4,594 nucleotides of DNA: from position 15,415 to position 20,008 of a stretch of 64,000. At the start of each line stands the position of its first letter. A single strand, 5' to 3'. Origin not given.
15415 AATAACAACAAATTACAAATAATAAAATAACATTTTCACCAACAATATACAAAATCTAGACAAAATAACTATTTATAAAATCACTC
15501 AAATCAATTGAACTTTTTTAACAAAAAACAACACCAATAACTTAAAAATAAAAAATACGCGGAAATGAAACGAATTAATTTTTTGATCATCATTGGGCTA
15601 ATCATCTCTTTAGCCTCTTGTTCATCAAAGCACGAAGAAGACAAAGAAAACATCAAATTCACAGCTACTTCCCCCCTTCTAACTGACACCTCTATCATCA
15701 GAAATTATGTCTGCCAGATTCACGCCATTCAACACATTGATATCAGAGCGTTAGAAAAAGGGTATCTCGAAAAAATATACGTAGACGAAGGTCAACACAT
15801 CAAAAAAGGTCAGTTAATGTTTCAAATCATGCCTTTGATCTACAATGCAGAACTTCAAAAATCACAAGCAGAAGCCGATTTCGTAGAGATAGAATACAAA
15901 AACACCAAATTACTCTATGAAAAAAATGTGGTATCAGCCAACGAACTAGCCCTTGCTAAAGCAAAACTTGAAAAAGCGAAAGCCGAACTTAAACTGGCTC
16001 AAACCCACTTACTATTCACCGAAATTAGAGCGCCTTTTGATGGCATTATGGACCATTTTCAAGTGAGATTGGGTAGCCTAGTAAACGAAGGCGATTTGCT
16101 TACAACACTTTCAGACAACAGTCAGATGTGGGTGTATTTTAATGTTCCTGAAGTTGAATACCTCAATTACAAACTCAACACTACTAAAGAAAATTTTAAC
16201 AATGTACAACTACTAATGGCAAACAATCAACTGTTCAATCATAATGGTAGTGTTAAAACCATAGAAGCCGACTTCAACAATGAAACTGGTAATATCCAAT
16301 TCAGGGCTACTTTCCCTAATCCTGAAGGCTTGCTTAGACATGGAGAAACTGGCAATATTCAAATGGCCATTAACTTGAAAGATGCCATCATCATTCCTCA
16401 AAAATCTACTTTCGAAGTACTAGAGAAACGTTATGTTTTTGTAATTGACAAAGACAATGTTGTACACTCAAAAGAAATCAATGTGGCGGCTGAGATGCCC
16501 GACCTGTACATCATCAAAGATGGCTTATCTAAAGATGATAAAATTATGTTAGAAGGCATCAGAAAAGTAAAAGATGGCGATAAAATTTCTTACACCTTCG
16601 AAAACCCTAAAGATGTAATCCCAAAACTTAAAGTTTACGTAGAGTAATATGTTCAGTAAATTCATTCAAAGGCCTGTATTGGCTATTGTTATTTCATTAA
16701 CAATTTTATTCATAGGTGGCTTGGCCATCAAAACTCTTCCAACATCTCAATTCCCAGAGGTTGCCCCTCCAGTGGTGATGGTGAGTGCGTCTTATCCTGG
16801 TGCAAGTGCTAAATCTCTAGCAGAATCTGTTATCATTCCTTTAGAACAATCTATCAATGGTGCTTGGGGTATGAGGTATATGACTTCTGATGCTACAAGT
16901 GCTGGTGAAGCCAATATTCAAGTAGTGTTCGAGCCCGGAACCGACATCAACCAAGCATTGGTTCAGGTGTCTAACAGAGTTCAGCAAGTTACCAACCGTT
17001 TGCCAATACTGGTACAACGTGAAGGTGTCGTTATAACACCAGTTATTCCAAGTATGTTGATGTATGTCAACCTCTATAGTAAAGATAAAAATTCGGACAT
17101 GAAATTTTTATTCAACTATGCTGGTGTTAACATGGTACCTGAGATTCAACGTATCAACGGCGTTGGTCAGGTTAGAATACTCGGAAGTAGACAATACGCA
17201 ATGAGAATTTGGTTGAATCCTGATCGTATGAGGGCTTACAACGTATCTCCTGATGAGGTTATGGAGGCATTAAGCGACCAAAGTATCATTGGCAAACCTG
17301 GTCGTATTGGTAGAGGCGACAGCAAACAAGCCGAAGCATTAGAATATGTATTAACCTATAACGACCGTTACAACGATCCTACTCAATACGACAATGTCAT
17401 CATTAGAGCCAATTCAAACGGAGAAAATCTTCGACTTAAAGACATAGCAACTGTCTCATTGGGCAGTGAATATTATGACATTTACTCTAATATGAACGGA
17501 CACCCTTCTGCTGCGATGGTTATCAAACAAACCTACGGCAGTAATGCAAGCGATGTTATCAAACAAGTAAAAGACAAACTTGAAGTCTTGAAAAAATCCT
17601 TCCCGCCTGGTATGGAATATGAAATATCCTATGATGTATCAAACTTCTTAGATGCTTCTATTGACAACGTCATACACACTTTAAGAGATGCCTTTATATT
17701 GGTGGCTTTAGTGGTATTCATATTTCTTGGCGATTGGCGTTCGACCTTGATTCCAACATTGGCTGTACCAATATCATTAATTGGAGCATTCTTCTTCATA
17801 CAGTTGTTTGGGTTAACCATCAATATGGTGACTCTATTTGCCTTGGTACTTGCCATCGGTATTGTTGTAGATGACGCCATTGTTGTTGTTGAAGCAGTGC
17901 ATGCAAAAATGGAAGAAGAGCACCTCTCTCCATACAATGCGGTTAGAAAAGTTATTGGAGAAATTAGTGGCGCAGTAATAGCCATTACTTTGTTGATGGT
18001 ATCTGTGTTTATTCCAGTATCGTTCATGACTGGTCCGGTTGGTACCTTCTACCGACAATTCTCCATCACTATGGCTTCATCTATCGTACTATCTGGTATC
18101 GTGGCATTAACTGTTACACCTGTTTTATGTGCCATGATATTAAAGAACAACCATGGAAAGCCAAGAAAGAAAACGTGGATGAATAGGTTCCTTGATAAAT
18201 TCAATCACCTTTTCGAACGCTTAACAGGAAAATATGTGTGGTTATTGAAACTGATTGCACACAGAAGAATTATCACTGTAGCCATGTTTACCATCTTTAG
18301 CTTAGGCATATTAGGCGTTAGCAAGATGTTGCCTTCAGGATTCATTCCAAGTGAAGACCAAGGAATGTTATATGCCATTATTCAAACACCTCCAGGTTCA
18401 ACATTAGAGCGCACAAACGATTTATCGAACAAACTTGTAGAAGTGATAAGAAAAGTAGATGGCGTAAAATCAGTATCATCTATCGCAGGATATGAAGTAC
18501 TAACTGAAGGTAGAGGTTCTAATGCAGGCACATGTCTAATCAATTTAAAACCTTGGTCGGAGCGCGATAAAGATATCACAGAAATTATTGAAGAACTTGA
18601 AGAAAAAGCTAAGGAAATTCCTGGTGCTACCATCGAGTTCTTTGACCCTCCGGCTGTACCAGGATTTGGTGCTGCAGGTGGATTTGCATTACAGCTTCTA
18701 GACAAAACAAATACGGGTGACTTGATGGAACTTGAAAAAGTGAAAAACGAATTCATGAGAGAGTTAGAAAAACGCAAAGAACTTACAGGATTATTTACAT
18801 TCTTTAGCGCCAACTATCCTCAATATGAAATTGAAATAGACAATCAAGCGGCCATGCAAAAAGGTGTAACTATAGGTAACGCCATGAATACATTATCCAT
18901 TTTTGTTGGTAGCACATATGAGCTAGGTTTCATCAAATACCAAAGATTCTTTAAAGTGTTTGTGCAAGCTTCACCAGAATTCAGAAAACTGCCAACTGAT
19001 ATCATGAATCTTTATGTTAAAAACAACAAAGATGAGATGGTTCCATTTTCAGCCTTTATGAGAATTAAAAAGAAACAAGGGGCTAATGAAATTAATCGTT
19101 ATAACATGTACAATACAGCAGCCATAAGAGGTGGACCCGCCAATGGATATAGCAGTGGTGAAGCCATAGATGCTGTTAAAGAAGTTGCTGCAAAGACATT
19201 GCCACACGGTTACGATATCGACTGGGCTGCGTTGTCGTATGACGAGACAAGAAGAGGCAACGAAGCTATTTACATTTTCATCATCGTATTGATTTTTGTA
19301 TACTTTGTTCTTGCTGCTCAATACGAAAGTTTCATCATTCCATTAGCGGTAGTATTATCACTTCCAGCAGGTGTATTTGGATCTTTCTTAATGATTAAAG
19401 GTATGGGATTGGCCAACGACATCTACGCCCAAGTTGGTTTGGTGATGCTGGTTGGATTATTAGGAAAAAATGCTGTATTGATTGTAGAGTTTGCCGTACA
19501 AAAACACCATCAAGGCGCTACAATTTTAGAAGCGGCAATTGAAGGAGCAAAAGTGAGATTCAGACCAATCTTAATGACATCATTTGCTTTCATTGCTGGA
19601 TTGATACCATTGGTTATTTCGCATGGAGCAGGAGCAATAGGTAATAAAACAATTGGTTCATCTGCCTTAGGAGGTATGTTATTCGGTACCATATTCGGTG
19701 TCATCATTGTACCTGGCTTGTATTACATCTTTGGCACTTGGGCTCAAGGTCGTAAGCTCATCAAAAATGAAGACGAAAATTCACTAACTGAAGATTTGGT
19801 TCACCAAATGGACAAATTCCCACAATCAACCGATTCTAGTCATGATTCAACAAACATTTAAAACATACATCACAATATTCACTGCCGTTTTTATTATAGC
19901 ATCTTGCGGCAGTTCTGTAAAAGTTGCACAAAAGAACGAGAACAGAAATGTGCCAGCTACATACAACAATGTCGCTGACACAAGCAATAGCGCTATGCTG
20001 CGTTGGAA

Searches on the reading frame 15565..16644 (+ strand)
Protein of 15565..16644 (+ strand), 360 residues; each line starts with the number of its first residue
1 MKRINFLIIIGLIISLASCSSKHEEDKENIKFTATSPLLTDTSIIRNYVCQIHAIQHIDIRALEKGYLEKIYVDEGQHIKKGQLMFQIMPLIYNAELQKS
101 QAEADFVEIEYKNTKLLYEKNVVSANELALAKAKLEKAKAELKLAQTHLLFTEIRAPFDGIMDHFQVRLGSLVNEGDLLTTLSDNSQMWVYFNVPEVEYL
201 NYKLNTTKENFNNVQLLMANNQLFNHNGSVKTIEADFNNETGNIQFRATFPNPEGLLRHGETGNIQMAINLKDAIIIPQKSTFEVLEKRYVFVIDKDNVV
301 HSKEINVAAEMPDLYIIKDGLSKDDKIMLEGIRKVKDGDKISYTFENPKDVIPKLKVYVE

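Call 61: search_protein_families(library=pfam, proteins=[window:15565-16644:+], max_evalue=0.00001)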
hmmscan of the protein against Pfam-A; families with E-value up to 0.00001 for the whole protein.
window:15565-16644:+ (360 aa): 4 families
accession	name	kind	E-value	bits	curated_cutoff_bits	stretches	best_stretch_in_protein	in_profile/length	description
PF16576.10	HlyD_D23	-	8.2e-20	71.4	30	1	60-260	22-211/214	Barrel-sandwich domain of CusB or HlyD membrane-fusion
PF13437.12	HlyD_3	-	2.1e-12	48.2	22.2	1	154-256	2-102/106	HlyD family secretion protein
PF13533.13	Biotin_lipoyl_2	-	3.9e-06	27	29.8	0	66-88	9-31/32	Biotin-lipoyl like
PF00364.28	Biotin_lipoyl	-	5.9e-06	26.5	22.1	0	58-88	43-73/73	Biotin-requiring enzyme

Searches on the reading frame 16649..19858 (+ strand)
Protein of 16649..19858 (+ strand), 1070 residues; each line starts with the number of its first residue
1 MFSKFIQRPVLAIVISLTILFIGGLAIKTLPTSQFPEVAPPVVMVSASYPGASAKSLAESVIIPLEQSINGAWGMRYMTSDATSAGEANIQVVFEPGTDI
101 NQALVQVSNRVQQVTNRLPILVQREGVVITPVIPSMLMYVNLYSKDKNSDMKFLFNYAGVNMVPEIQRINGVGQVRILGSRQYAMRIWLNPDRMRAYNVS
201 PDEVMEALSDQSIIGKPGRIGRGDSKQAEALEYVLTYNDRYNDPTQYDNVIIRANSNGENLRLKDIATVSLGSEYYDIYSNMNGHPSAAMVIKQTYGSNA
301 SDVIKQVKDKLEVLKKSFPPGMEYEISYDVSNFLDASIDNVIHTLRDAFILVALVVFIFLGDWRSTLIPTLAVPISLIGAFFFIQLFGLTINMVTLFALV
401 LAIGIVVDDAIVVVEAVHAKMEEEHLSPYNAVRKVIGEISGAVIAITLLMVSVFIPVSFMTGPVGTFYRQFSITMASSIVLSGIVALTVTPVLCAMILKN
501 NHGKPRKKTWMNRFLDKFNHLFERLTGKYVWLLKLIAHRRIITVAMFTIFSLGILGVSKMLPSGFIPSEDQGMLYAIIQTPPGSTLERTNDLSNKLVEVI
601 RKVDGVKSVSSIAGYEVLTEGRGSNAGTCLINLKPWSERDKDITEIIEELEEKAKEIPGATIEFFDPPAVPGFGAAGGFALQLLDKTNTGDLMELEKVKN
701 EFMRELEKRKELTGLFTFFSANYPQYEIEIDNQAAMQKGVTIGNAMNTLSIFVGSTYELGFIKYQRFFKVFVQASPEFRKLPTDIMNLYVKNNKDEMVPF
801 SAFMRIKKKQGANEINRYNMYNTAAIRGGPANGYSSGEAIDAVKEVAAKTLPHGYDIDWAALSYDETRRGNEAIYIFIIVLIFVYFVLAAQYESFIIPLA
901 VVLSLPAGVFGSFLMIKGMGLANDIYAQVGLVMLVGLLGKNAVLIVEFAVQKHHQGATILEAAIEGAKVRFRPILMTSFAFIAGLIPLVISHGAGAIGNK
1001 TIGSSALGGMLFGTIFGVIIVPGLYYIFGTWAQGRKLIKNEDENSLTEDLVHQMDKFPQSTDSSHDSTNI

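Call 61: search_protein_families(library=pfam, proteins=[window:16649-19858:+], max_evalue=0.00001)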
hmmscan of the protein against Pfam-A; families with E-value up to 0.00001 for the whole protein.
window:16649-19858:+ (1070 aa): 2 families
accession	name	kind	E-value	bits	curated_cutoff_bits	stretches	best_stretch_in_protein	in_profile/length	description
PF00873.25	ACR_tran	-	0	1022.1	28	1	1-1028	1-1020/1021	AcrB/AcrD/AcrF family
PF03176.21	MMPL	-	5.4e-06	26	20.5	0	348-510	152-315/333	MMPL family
